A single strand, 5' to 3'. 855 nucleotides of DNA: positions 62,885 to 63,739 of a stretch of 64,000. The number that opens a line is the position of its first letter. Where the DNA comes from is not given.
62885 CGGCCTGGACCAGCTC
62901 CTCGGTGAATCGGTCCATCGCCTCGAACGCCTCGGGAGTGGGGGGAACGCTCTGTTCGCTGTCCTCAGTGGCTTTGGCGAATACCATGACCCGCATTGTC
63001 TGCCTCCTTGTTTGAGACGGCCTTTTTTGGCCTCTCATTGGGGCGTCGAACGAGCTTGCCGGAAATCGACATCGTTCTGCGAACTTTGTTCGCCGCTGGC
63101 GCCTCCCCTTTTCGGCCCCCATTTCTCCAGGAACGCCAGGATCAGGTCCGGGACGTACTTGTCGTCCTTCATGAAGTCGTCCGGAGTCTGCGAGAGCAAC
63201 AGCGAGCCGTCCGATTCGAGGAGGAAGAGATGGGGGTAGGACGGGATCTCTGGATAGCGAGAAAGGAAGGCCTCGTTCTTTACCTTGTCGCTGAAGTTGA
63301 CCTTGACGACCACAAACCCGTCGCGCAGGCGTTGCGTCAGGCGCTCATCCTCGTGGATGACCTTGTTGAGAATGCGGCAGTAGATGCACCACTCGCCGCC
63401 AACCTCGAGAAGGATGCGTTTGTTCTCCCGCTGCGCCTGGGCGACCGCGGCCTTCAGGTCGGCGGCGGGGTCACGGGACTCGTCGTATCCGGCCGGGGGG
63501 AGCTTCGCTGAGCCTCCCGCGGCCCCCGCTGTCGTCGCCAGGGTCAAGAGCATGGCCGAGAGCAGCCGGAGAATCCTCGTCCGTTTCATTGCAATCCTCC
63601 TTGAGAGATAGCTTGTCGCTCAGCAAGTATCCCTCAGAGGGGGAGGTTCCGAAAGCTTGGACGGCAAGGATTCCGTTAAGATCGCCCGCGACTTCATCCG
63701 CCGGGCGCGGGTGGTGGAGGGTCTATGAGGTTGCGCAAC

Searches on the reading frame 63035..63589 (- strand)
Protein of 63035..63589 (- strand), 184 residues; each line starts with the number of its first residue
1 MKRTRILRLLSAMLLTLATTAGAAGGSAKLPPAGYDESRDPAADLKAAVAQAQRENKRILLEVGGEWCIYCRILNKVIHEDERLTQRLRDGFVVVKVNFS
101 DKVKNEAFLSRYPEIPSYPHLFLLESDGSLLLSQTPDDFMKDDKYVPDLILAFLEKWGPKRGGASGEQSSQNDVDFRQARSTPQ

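Call 49: search_protein_families(library=pfam, proteins=[window:63035-63589:-], max_evalue=0.001)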
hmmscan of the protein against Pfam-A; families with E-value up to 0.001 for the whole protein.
window:63035-63589:- (184 aa): 4 families
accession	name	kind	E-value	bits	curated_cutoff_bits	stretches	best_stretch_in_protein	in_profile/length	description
PF13899.12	Thioredoxin_7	-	1e-13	51.6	27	1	42-124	3-81/83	Thioredoxin-like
PF03190.21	Thioredox_DsbH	-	8.4e-09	36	27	1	46-99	27-80/163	Protein of unknown function, DUF255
PF13098.12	Thioredoxin_2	-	1.5e-06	28.9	27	1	52-127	1-85/104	Thioredoxin-like domain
PF00085.26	Thioredoxin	-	0.0003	21.2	23.5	1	50-126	15-81/103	Thioredoxin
